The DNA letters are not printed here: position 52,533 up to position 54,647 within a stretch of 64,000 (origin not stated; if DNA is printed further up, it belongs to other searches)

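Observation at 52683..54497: Single polypeptide combining a Kdo-kinase-type domain and an LpxL-type late acyltransferase domain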

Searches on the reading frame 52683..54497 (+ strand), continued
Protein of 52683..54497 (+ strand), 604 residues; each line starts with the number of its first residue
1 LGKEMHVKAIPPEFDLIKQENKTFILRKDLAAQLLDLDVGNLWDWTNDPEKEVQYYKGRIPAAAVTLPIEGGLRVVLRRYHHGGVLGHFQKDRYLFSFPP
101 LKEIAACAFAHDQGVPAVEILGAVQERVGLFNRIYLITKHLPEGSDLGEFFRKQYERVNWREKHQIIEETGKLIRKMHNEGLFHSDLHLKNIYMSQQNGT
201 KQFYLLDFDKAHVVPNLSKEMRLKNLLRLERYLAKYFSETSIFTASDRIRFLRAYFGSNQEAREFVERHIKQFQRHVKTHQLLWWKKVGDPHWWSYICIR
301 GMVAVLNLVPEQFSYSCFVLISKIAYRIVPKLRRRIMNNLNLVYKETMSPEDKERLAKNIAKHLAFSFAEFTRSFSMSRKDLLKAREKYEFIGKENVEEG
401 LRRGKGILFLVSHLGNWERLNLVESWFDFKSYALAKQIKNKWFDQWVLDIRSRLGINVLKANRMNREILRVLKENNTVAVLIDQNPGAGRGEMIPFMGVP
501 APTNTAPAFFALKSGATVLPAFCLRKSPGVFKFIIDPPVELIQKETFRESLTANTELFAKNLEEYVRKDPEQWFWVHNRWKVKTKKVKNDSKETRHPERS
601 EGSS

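Call 36: search_protein_families(library=ncbifam, proteins=[P0002, P0004, P0017, P0028, P0019, P0057, P0103, P0015], max_evalue=0.00001)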
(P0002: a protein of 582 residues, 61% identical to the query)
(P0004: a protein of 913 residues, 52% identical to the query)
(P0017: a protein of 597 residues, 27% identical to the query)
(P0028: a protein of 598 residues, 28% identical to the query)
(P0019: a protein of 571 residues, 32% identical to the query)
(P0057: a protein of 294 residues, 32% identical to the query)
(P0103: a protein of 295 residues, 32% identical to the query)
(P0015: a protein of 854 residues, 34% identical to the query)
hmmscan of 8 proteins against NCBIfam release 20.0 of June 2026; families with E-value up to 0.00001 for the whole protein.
P0002 (582 aa): 19 families
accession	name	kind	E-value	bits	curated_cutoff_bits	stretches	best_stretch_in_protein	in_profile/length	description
NF006270.0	PRK08419.1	equivalog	1.5e-46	159.1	248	1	297-580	11-291/298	lipid A biosynthesis lauroyl acyltransferase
NF006487.0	PRK08905.1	equivalog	1.7e-29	102.8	281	1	299-580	6-276/290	lysophospholipid acyltransferase family protein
NF005120.0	PRK06553.1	equivalog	2.1e-29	102.8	273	1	289-578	20-307/308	lipid A biosynthesis lauroyl acyltransferase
NF002475.0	PRK01723.1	equivalog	3e-27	95.2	142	1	46-241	37-222/241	3-deoxy-D-manno-octulosonic acid kinase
TIGR02207.1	lipid_A_htrB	subfamily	9.4e-26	90.9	297.8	1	289-580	11-294/303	LpxL/LpxP family Kdo(2)-lipid IV(A) lauroyl/palmitoleoyl acyltransferase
NF005919.0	PRK07920.1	equivalog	3.9e-24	85.2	209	1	302-578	21-294/311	phosphatidylinositol mannoside acyltransferase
NF005150.0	PRK06628.1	equivalog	4.4e-24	85.4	350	1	320-579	42-290/290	lipid A biosynthesis lauroyl acyltransferase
NF004191.0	PRK05646.1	equivalog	3.3e-22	79.1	491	1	284-579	9-297/310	lipid A biosynthesis lauroyl acyltransferase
NF005399.0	PRK06946.1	subfamily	9.2e-22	77.6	343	1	295-579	9-285/294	lipid A biosynthesis lauroyl acyltransferase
NF006438.0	PRK08734.1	equivalog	1.8e-21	76.4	363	1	302-577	16-285/305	lauroyl acyltransferase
NF004569.0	PRK05906.1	equivalog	2.1e-21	76.3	439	1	289-579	14-314/454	lipid A biosynthesis lauroyl acyltransferase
TIGR02208.1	lipid_A_msbB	equivalog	8.8e-20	71.2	336.05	1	285-574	9-291/305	lauroyl-Kdo(2)-lipid IV(A) myristoyltransferase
NF006432.0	PRK08706.1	equivalog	4.1e-19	68.9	384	1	306-579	14-280/289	lipid A biosynthesis lauroyl acyltransferase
NF005340.0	PRK06860.1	subfamily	2.6e-18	66.3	398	1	289-580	17-300/309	lipid A biosynthesis lauroyl acyltransferase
NF006437.0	PRK08733.1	equivalog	7.9e-18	64.6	540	1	288-580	17-297/306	LpxL/LpxP family Kdo(2)-lipid IV(A) lauroyl/palmitoleoyl acyltransferase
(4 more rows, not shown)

P0004 (913 aa): 27 families (the best 25 are shown)
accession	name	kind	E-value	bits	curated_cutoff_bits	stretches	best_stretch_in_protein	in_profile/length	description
TIGR02195.1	heptsyl_trn_II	equivalog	1.1e-65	222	134.6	1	581-910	1-336/339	lipopolysaccharide heptosyltransferase II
NF006270.0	PRK08419.1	equivalog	1.8e-49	168.6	248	1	300-580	14-291/298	lipid A biosynthesis lauroyl acyltransferase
NF008162.0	PRK10916.1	equivalog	5.2e-47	160.7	569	1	581-873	2-302/348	ADP-heptose--LPS heptosyltransferase RfaF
NF006487.0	PRK08905.1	equivalog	1.3e-33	116.3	281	1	302-581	9-277/290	lysophospholipid acyltransferase family protein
NF005120.0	PRK06553.1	equivalog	3.6e-29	102.1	273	1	290-578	21-307/308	lipid A biosynthesis lauroyl acyltransferase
TIGR02207.1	lipid_A_htrB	subfamily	1.9e-28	99.7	297.8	1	290-581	13-295/303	LpxL/LpxP family Kdo(2)-lipid IV(A) lauroyl/palmitoleoyl acyltransferase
NF002475.0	PRK01723.1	equivalog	1.5e-26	92.9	142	1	53-240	44-221/241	3-deoxy-D-manno-octulosonic acid kinase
NF005150.0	PRK06628.1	equivalog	1.8e-25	90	350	1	335-578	55-289/290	lipid A biosynthesis lauroyl acyltransferase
NF005919.0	PRK07920.1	equivalog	6.4e-25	87.8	209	1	301-578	20-294/311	phosphatidylinositol mannoside acyltransferase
NF004191.0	PRK05646.1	equivalog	7.4e-25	87.8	491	1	287-580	12-298/310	lipid A biosynthesis lauroyl acyltransferase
NF005399.0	PRK06946.1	subfamily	1.3e-24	86.9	343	1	313-580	27-286/294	lipid A biosynthesis lauroyl acyltransferase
NF006437.0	PRK08733.1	equivalog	1e-23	84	540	1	289-579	18-296/306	LpxL/LpxP family Kdo(2)-lipid IV(A) lauroyl/palmitoleoyl acyltransferase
TIGR02201.1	heptsyl_trn_III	equivalog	1e-23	84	170.2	1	582-865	3-293/344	putative lipopolysaccharide heptosyltransferase III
NF004569.0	PRK05906.1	equivalog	2.1e-23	82.9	439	1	392-580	130-315/454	lipid A biosynthesis lauroyl acyltransferase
NF006507.0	PRK08943.1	subfamily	1.1e-22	80.5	337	1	289-581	27-308/322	lipid A biosynthesis (KDO)2-(lauroyl)-lipid IVA acyltransferase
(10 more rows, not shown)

P0017 (597 aa): 19 families
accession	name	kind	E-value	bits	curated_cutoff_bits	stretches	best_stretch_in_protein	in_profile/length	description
NF006270.0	PRK08419.1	equivalog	3.3e-38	131.7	248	1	301-578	16-293/298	lipid A biosynthesis lauroyl acyltransferase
NF005120.0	PRK06553.1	equivalog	3.3e-36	125.2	273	1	327-574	58-307/308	lipid A biosynthesis lauroyl acyltransferase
NF006487.0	PRK08905.1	equivalog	2.6e-31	108.7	281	1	298-581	6-281/290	lysophospholipid acyltransferase family protein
NF005150.0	PRK06628.1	equivalog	3.3e-22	79.2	350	1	290-574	12-289/290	lipid A biosynthesis lauroyl acyltransferase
NF005919.0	PRK07920.1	equivalog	1.7e-21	76.5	209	1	304-565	24-285/311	phosphatidylinositol mannoside acyltransferase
NF002475.0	PRK01723.1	equivalog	9e-21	74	142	1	43-250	47-235/241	3-deoxy-D-manno-octulosonic acid kinase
TIGR02207.1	lipid_A_htrB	subfamily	1.1e-20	74.2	297.8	1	299-578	22-296/303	LpxL/LpxP family Kdo(2)-lipid IV(A) lauroyl/palmitoleoyl acyltransferase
NF006507.0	PRK08943.1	subfamily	1.1e-19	70.7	337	1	298-580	33-311/322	lipid A biosynthesis (KDO)2-(lauroyl)-lipid IVA acyltransferase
NF004191.0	PRK05646.1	equivalog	1.5e-18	67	491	1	303-580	29-302/310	lipid A biosynthesis lauroyl acyltransferase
NF006438.0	PRK08734.1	equivalog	4.5e-18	65.3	363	1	301-583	16-295/305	lauroyl acyltransferase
TIGR02208.1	lipid_A_msbB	equivalog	4.8e-18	65.5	336.05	1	297-578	22-299/305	lauroyl-Kdo(2)-lipid IV(A) myristoyltransferase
NF006437.0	PRK08733.1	equivalog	5.2e-18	65.2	540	1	301-579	30-300/306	LpxL/LpxP family Kdo(2)-lipid IV(A) lauroyl/palmitoleoyl acyltransferase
NF005399.0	PRK06946.1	subfamily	4.3e-16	59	343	1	296-578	11-288/294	lipid A biosynthesis lauroyl acyltransferase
NF006432.0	PRK08706.1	equivalog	7.3e-16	58.3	384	1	299-579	8-284/289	lipid A biosynthesis lauroyl acyltransferase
NF011703.0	PRK15123.1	equivalog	2.3e-13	49.6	170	1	85-252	80-233/268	lipopolysaccharide core heptose(I) kinase RfaP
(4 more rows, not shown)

P0028 (598 aa): 20 families
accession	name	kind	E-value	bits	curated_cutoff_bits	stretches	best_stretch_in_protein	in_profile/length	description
NF005120.0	PRK06553.1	equivalog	3.4e-39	135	273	1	295-586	29-307/308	lipid A biosynthesis lauroyl acyltransferase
NF006270.0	PRK08419.1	equivalog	2.5e-34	119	248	1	294-587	11-290/298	lipid A biosynthesis lauroyl acyltransferase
NF006487.0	PRK08905.1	equivalog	2e-29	102.6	281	1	295-592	5-280/290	lysophospholipid acyltransferase family protein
NF004569.0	PRK05906.1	equivalog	9.2e-27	93.9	439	1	295-588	23-315/454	lipid A biosynthesis lauroyl acyltransferase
NF005919.0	PRK07920.1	equivalog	7.2e-25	87.7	209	1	299-593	21-301/311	phosphatidylinositol mannoside acyltransferase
TIGR02207.1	lipid_A_htrB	subfamily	4.9e-24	85.2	297.8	1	395-590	105-296/303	LpxL/LpxP family Kdo(2)-lipid IV(A) lauroyl/palmitoleoyl acyltransferase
NF005150.0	PRK06628.1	equivalog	7.1e-23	81.4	350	1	408-586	112-289/290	lipid A biosynthesis lauroyl acyltransferase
NF004191.0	PRK05646.1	equivalog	7.3e-22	77.9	491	1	296-589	24-299/310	lipid A biosynthesis lauroyl acyltransferase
NF006437.0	PRK08733.1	equivalog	3.3e-20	72.4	540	1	295-588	26-297/306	LpxL/LpxP family Kdo(2)-lipid IV(A) lauroyl/palmitoleoyl acyltransferase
NF006438.0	PRK08734.1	equivalog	5.9e-20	71.5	363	1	298-589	15-289/305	lauroyl acyltransferase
NF005340.0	PRK06860.1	subfamily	1.1e-17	64.2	398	1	395-591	111-303/309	lipid A biosynthesis lauroyl acyltransferase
NF005399.0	PRK06946.1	subfamily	2.3e-17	63.2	343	1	402-589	102-287/294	lipid A biosynthesis lauroyl acyltransferase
NF011703.0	PRK15123.1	equivalog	6.7e-17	61.2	170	1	78-257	75-241/268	lipopolysaccharide core heptose(I) kinase RfaP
NF002475.0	PRK01723.1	equivalog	6.4e-16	58.1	142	1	49-230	55-216/241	3-deoxy-D-manno-octulosonic acid kinase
NF006432.0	PRK08706.1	equivalog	3.5e-14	52.7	384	1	404-589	100-282/289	lipid A biosynthesis lauroyl acyltransferase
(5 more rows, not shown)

P0019 (571 aa): 19 families
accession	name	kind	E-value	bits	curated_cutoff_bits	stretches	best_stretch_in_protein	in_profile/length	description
NF002475.0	PRK01723.1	equivalog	6e-29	100.8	142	1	358-552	44-227/241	3-deoxy-D-manno-octulosonic acid kinase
NF006270.0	PRK08419.1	equivalog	1.9e-27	96.3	248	1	33-311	8-290/298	lipid A biosynthesis lauroyl acyltransferase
TIGR02207.1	lipid_A_htrB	subfamily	2.6e-26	92.7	297.8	1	40-312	23-294/303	LpxL/LpxP family Kdo(2)-lipid IV(A) lauroyl/palmitoleoyl acyltransferase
NF006487.0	PRK08905.1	equivalog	2.9e-23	82.3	281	1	35-307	3-274/290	lysophospholipid acyltransferase family protein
NF005340.0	PRK06860.1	subfamily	3.4e-23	82.3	398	1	41-312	30-300/309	lipid A biosynthesis lauroyl acyltransferase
NF005952.0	PRK08025.1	equivalog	1.9e-21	76.5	517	1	41-315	28-300/306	kdo(2)-lipid IV(A) palmitoleoyltransferase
NF005120.0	PRK06553.1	equivalog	1.1e-20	74.2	273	1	47-307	39-307/308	lipid A biosynthesis lauroyl acyltransferase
NF006432.0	PRK08706.1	equivalog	1.4e-20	73.7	384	1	37-311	6-280/289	lipid A biosynthesis lauroyl acyltransferase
NF004190.0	PRK05645.1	equivalog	3e-20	72.5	377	1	39-312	13-287/295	lysophospholipid acyltransferase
NF005399.0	PRK06946.1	subfamily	1.4e-19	70.4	343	1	38-313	13-287/294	lipid A biosynthesis lauroyl acyltransferase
NF006507.0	PRK08943.1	subfamily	2.3e-17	63.1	337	1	40-313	35-311/322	lipid A biosynthesis (KDO)2-(lauroyl)-lipid IVA acyltransferase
NF004569.0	PRK05906.1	equivalog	2.3e-17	63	439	1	126-308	128-314/454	lipid A biosynthesis lauroyl acyltransferase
TIGR02208.1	lipid_A_msbB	equivalog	2.5e-16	59.9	336.05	1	41-312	26-300/305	lauroyl-Kdo(2)-lipid IV(A) myristoyltransferase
NF006437.0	PRK08733.1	equivalog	2.8e-16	59.6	540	1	40-313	29-298/306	LpxL/LpxP family Kdo(2)-lipid IV(A) lauroyl/palmitoleoyl acyltransferase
NF005919.0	PRK07920.1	equivalog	1.1e-15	57.5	209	1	44-307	24-294/311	phosphatidylinositol mannoside acyltransferase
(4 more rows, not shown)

P0057 (294 aa): 7 families
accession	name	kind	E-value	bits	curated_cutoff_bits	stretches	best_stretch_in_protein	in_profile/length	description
NF002475.0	PRK01723.1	equivalog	3.1e-24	85.3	142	1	53-241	43-217/241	3-deoxy-D-manno-octulosonic acid kinase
NF011703.0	PRK15123.1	equivalog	6.6e-13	48.1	170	1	100-259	78-233/268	lipopolysaccharide core heptose(I) kinase RfaP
TIGR03724.2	arch_bud32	equivalog_domain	1.7e-09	37.5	125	1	159-282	82-192/193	KEOPS complex kinase/ATPase Bud32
NF011464.0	PRK14879.1-7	equivalog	1.1e-07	31.9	246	1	159-283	100-214/221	Kae1-associated kinase Bud32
NF011462.0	PRK14879.1-3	equivalog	8.8e-07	28.9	174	1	164-221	84-136/192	Kae1-associated kinase Bud32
NF011461.0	PRK14879.1-2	equivalog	3.4e-06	27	372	1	167-280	105-208/225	Kae1-associated kinase Bud32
NF007174.0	PRK09605.1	equivalog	5.1e-06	25.2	447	1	161-279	427-532/535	bifunctional N(6)-L-threonylcarbamoyladenine synthase/serine/threonine protein kinase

P0103 (295 aa): 9 families
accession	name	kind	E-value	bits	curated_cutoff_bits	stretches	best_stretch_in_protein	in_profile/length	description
NF002475.0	PRK01723.1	equivalog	2.6e-35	121.6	142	1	33-261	24-238/241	3-deoxy-D-manno-octulosonic acid kinase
NF011703.0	PRK15123.1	equivalog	4.7e-16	58.5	170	1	105-261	83-235/268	lipopolysaccharide core heptose(I) kinase RfaP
TIGR03724.2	arch_bud32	equivalog_domain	5.8e-12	45.5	125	1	149-282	72-192/193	KEOPS complex kinase/ATPase Bud32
NF007174.0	PRK09605.1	equivalog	1.5e-08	33.6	447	1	149-282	415-534/535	bifunctional N(6)-L-threonylcarbamoyladenine synthase/serine/threonine protein kinase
NF011464.0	PRK14879.1-7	equivalog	5.8e-08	32.7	246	1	138-241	77-175/221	Kae1-associated kinase Bud32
NF011462.0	PRK14879.1-3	equivalog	1.1e-07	31.8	174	1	165-220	85-135/192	Kae1-associated kinase Bud32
NF011461.0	PRK14879.1-2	equivalog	2.6e-07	30.6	372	1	146-289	82-216/225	Kae1-associated kinase Bud32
NF038151.1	lanthi_synth_III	equivalog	9.1e-07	27.6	575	1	164-215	338-385/833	class III lanthionine synthetase LanKC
NF011463.0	PRK14879.1-4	equivalog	2.1e-06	27.3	188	1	160-236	112-181/237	Kae1-associated kinase Bud32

P0015 (854 aa): 10 families
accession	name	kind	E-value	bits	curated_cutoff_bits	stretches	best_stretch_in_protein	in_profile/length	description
NF002475.0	PRK01723.1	equivalog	4.3e-37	127.4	142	3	74-258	56-232/241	3-deoxy-D-manno-octulosonic acid kinase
NF011703.0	PRK15123.1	equivalog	1.9e-35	122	170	3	339-572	27-264/268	lipopolysaccharide core heptose(I) kinase RfaP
TIGR03724.2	arch_bud32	equivalog_domain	8.1e-17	61.3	125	1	99-217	37-133/193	KEOPS complex kinase/ATPase Bud32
NF038151.1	lanthi_synth_III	equivalog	7.1e-16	57.8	575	1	453-531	339-408/833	class III lanthionine synthetase LanKC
NF038150.1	lanthi_synth_IV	equivalog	2.4e-12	46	650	0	424-505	271-347/851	class IV lanthionine synthetase LanL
NF011463.0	PRK14879.1-4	equivalog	4.4e-11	42.6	188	0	144-213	91-158/237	Kae1-associated kinase Bud32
NF011464.0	PRK14879.1-7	equivalog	3.8e-10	39.9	246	0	168-223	105-157/221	Kae1-associated kinase Bud32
NF007174.0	PRK09605.1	equivalog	3.3e-09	35.8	447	0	99-218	380-476/535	bifunctional N(6)-L-threonylcarbamoyladenine synthase/serine/threonine protein kinase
NF011462.0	PRK14879.1-3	equivalog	3.7e-08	33.3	174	0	171-213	87-126/192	Kae1-associated kinase Bud32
NF047741.1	antiphage_MADS6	equivalog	2.6e-06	26.2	460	0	454-510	303-353/612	methylation-associated defense system protein kinase MAD6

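Call 38: find_homologous_proteins(query=A1, max_evalue=1e-8)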
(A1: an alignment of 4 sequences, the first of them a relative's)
Query A1 (4 sequences) (600 aa, profile of the alignment): 6 proteins with E <= 1e-8 among 8000 candidates.
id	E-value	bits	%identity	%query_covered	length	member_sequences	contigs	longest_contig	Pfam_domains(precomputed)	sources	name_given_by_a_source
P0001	0.0e+0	1173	100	100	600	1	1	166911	PF06293.21,PF03279.19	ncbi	-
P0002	0.0e+0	1172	61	97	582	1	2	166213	PF06293.21,PF03279.19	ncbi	-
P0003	0.0e+0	1164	61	97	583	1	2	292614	PF06293.21,PF03279.19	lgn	-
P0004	0.0e+0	1113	52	97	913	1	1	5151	PF06293.21,PF03279.19,PF01075.24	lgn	-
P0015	1.1e-54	204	38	38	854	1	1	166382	PF06293.21,PF00069.32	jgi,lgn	-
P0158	1.3e-12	65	29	31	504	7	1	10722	PF06293.21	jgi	jgi:tRNA A-37 threonylcarbamoyl transferase component Bud32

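Call 39: find_encoding_contigs(protein=P0015, flank=10000, max_places=2)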
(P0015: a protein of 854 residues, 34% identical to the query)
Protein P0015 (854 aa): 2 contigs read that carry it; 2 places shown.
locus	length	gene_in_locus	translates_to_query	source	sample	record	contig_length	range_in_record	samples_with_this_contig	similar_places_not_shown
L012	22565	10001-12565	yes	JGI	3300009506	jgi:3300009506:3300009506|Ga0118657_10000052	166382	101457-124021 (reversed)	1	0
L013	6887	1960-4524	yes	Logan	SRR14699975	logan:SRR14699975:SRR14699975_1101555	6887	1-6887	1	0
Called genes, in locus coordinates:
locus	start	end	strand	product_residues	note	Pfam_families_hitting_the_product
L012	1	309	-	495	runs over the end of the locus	PF25106:VWA_4 (weak)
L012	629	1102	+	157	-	PF00072:Response_reg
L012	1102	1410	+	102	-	PF00166:Cpn10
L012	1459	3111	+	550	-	PF00118:Cpn60_TCP1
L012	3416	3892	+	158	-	-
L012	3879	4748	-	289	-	PF01479:S4, PF00849:PseudoU_synth_2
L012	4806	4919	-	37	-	-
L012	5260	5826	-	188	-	PF03602:Cons_hypoth95, PF10672:Methyltrans_SAM (weak)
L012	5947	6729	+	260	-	PF03740:PdxJ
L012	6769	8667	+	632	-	PF16697:Yop-YscD_cpl, PF00498:FHA, PF01590:GAF, PF13185:GAF_2, PF00158:Sigma54_activat, PF14532:Sigma54_activ_2, PF25601:AAA_lid_14, PF02954:HTH_8, +2 more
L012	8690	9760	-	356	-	PF01075:Glyco_transf_9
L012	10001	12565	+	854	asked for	PF06293:Kdo, PF00069:Pkinase (faint), PF06293:Kdo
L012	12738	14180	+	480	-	PF00749:tRNA-synt_1c, PF19269:Anticodon_2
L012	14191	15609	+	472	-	PF01406:tRNA-synt_1e, PF09334:tRNA-synt_1g (faint), PF09190:DALR_2, PF23493:CysS_C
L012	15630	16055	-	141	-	PF02033:RBFA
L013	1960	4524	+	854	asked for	PF06293:Kdo, PF00069:Pkinase (faint), PF06293:Kdo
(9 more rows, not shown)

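Call 40: find_encoding_contigs(protein=P0003, flank=10000, max_places=2)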
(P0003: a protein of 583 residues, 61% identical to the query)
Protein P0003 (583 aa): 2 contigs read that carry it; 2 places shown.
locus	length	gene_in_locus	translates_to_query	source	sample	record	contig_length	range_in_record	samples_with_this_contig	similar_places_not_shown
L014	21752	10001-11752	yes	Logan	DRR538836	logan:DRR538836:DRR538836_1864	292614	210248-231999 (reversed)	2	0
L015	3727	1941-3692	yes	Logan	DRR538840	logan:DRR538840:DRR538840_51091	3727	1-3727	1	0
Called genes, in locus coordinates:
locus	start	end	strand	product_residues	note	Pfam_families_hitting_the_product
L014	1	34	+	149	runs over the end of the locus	PF01592:NifU_N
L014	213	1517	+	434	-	PF00285:Citrate_synt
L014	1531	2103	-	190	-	PF00160:Pro_isomerase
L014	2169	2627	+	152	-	PF01878:EVE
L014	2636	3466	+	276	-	PF13369:Transglut_core2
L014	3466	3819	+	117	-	PF00462:Glutaredoxin (weak), PF03960:ArsC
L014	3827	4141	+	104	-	PF00581:Rhodanese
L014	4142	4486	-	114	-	-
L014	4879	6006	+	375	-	PF00072:Response_reg, PF02518:HATPase_c (weak)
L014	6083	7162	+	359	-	PF03706:LPG_synthase_TM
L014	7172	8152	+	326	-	PF00535:Glycos_transf_2, PF10111:Glyco_tranf_2_2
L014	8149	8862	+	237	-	PF00535:Glycos_transf_2, PF13641:Glyco_tranf_2_3 (faint)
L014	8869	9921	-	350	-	PF01075:Glyco_transf_9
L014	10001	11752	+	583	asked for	PF06293:Kdo, PF03279:Lip_A_acyltrans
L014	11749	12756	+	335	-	PF01075:Glyco_transf_9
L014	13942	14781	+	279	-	PF06293:Kdo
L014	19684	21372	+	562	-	PF06293:Kdo, PF17667:Pkinase_fungal (faint), PF00069:Pkinase (faint), PF01636:APH (faint), PF10707:YrbL-PhoP_reg (faint), PF06293:Kdo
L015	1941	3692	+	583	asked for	PF06293:Kdo, PF03279:Lip_A_acyltrans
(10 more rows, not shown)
